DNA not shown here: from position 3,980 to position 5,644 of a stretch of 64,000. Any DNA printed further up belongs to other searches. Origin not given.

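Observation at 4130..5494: Truncated, motif-degenerate Mur ligase homologue translationally coupled to the RHS gene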

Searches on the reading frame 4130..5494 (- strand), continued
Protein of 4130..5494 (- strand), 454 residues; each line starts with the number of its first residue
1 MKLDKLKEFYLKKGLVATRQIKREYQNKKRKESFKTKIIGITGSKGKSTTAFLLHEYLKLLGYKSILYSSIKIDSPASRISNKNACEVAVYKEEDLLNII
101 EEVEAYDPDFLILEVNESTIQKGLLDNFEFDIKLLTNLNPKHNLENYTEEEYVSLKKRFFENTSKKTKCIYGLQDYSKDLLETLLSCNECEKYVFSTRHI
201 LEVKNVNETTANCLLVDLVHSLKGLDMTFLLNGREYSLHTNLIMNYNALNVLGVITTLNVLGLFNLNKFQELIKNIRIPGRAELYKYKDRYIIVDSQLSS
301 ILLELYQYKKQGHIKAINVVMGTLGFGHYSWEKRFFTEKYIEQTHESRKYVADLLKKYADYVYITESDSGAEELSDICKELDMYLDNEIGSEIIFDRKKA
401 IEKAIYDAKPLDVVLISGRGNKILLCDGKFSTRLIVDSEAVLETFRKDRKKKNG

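Call 64: find_encoding_contigs(protein=window:4130-5494:-, flank=10000, max_places=4)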
Protein window:4130-5494:- (454 aa): 5 contigs read that carry it; 2 places shown.
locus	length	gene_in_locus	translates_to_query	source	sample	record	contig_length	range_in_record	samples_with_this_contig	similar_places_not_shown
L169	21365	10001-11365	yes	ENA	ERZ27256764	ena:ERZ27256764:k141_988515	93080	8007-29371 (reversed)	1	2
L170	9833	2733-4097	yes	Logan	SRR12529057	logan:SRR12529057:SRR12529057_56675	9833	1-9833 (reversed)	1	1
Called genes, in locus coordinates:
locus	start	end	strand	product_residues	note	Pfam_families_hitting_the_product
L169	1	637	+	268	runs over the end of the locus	PF03180:Lipoprotein_9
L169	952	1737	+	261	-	PF02535:Zip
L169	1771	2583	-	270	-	PF00702:Hydrolase (weak), PF05116:S6PP (faint), PF08282:Hydrolase_3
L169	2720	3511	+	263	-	-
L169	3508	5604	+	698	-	PF17854:FtsK_alpha, PF01580:FtsK_SpoIIIE, PF12846:AAA_10 (faint), PF09397:FtsK_gamma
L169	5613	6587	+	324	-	PF10502:Peptidase_S26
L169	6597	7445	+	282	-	PF10662:PduV-EutP (faint), PF03193:RsgA_GTPase (weak), PF01926:MMR_HSR1, PF02421:FeoB_N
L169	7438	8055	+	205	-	PF01351:RNase_HII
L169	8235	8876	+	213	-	PF04545:Sigma70_r4 (weak)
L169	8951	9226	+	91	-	-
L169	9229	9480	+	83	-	PF16079:Phage_holin_5_2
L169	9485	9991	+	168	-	-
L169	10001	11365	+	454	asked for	PF08245:Mur_ligase_M, PF02875:Mur_ligase_C (weak)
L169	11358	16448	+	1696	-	-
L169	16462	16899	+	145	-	-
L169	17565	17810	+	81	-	-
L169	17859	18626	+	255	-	-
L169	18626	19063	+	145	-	-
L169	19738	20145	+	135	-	-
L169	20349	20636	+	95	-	-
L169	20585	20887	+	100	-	-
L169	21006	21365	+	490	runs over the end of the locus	PF12161:HsdM_N, PF02384:N6_Mtase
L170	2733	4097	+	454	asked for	PF08245:Mur_ligase_M, PF02875:Mur_ligase_C (weak)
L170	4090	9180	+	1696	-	-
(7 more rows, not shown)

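Call 65: search_protein_families(library=pfam, proteins=[L169:11358-16445:+, L169:16462-16896:+, L169:17859-18623:+, L169:18626-19060:+, L169:19738-20142:+, L169:17565-17807:+], max_evalue=0.1)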
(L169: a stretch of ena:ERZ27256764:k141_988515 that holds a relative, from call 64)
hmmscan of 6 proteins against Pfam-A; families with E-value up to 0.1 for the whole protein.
L169:11358-16445:+ (1696 aa): 0 families

L169:16462-16896:+ (145 aa): 0 families

L169:17859-18623:+ (255 aa): 0 families

L169:18626-19060:+ (145 aa): 0 families

L169:19738-20142:+ (135 aa): 0 families

L169:17565-17807:+ (81 aa): 0 families

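Call 69: search_dna_similar(query=window:4130-5494:-, collection=phages, mode=protein, max_evalue=0.00001, max_rows=15)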
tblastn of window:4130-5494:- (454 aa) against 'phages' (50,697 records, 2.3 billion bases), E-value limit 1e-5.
Records with a match: 9; places in all: 9; records where one place covers at least 80% of the query: 8.
Best place of each record, by identity: <60% 9.
By first word of the organism name: Bacteriophage 6; Acinetobacter 2; Enterococcus 1.
By host as written in the record: - 8; Enterococcus faecalis 1.
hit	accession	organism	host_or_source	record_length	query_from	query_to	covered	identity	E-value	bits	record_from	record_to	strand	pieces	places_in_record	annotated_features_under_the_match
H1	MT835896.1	Bacteriophage sp.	human fecal samples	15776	26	420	87%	23.2%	8e-12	74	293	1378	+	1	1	record has no annotation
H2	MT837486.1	Bacteriophage sp.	human fecal samples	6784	35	422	85%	23.5%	2e-8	62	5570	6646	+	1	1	record has no annotation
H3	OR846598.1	Enterococcus phage Efs 1-1-1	Enterococcus faecalis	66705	35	420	85%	23.3%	5e-8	62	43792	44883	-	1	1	record has no annotation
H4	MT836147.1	Bacteriophage sp.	human fecal samples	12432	46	422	83%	23.5%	7e-11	71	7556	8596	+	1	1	record has no annotation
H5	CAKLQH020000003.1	Acinetobacter phage MD-2021a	not known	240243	19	422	89%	20.9%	2e-11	72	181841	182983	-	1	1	murE: UDP-N-acetylmuramoylalanyl-D-glutamate--2, 6-diaminopimelate ligase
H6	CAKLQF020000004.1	Acinetobacter phage MD-2021a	not known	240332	19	422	89%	20.9%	2e-11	72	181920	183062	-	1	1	murE: UDP-N-acetylmuramoylalanyl-D-glutamate--2, 6-diaminopimelate ligase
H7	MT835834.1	Bacteriophage sp.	human fecal samples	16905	39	422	85%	21.8%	1e-9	66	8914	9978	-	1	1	record has no annotation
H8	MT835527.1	Bacteriophage sp.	human fecal samples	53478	46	422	83%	20.7%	2e-6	56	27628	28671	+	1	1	record has no annotation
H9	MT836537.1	Bacteriophage sp.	human fecal samples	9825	32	142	24%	28.6%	7e-7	58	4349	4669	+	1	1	record has no annotation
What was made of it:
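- Tried and rejected: Phage GenBank records (call 69).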

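Call 81: find_encoding_contigs(protein=P0172, flank=8000, max_places=2)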
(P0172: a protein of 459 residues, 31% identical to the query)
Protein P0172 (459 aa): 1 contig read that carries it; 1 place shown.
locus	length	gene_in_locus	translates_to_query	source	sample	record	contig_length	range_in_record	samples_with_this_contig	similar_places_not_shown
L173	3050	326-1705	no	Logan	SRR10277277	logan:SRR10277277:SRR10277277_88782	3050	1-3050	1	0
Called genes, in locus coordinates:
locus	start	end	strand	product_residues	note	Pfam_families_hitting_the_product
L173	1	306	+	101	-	?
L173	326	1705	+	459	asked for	PF08245:Mur_ligase_M, PF02875:Mur_ligase_C (faint)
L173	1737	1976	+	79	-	-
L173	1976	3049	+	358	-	?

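Call 84: find_encoding_contigs(protein=P0168, flank=8000, max_places=2)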
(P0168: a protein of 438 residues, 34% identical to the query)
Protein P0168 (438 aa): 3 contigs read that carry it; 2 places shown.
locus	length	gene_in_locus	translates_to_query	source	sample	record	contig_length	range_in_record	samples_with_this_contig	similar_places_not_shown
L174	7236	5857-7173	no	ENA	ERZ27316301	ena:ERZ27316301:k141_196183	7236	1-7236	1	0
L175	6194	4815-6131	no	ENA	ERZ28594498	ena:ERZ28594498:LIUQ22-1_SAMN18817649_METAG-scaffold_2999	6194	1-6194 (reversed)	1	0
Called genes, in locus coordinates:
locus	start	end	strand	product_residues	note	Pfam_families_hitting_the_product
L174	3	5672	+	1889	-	?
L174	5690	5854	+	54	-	-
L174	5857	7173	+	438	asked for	PF08245:Mur_ligase_M (weak)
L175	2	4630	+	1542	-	?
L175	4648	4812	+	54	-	-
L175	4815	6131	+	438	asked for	PF08245:Mur_ligase_M (weak)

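Call 85: find_encoding_contigs(protein=P0164, flank=8000, max_places=2)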
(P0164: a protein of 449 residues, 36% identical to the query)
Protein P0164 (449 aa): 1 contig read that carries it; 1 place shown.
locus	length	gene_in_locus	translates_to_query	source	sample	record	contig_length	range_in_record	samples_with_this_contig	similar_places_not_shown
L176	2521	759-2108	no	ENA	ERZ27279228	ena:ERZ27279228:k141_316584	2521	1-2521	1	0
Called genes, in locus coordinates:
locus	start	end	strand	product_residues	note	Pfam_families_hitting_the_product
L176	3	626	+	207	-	?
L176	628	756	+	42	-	-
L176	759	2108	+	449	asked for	PF08245:Mur_ligase_M, PF02875:Mur_ligase_C (faint)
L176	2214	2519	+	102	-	?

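Call 91: find_encoding_contigs(protein=P0173, flank=8000, max_places=2)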
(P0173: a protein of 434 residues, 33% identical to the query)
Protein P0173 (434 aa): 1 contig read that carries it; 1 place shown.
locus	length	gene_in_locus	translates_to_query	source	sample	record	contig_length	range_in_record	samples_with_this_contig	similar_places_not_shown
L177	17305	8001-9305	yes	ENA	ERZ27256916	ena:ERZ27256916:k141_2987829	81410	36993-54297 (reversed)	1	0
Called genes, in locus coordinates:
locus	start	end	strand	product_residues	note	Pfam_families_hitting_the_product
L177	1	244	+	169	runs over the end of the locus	-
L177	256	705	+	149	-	-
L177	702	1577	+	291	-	-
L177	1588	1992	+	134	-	-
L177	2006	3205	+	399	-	-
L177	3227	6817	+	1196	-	-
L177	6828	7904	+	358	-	-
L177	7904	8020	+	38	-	-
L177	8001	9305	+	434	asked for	PF08245:Mur_ligase_M, PF02875:Mur_ligase_C (weak)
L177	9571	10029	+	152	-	-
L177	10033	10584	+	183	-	-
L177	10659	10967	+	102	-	-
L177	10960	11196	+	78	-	-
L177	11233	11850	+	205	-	-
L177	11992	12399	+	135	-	PF18573:BclA_C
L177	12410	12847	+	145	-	PF25223:DUF7841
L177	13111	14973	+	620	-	-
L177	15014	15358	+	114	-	-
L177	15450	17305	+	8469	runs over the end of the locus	-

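Call 92: find_encoding_contigs(protein=P0177, flank=8000, max_places=2)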
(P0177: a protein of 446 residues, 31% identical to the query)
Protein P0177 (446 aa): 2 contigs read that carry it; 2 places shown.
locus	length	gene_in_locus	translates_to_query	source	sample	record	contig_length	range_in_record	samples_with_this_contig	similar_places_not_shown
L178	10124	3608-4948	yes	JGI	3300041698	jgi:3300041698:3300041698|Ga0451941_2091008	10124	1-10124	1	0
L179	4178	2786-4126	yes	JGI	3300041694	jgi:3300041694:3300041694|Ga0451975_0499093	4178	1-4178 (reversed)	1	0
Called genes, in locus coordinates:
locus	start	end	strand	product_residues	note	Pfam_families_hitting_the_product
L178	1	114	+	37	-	?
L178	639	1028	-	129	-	-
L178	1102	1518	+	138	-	-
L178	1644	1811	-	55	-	-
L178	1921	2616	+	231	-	-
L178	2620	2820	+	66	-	-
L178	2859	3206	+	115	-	-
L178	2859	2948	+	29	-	-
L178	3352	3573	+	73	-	-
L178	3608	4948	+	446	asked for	PF08245:Mur_ligase_M (weak)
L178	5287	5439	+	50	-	-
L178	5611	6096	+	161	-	-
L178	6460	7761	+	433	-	-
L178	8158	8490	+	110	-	-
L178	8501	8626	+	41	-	-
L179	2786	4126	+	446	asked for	PF08245:Mur_ligase_M (weak)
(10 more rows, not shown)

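Call 94: search_protein_families(library=phrogs, proteins=[L177:2006-3202:+, L177:3227-6814:+, L177:6828-7901:+, L177:9571-10026:+, L177:10033-10581:+, L177:702-1574:+, L177:11233-11847:+, L177:13111-14970:+], max_evalue=0.001)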
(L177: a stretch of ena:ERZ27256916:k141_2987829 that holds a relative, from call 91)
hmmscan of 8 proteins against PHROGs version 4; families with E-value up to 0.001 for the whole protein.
L177:2006-3202:+ (399 aa): 1 family
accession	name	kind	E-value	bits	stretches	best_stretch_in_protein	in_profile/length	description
phrog_31460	-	tail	3.5e-05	24.5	1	133-213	75-153/288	tail protein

L177:3227-6814:+ (1196 aa): 0 families

L177:6828-7901:+ (358 aa): 0 families

L177:9571-10026:+ (152 aa): 0 families

L177:10033-10581:+ (183 aa): 0 families

L177:702-1574:+ (291 aa): 0 families

L177:11233-11847:+ (205 aa): 1 family
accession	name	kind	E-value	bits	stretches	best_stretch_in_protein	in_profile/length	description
phrog_16490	-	unknown function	6.6e-13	49.9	1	2-150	11-160/286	-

L177:13111-14970:+ (620 aa): 1 family
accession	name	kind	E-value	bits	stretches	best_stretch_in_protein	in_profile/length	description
phrog_1357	-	head and packaging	3.3e-12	47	1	49-222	48-233/356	major head protein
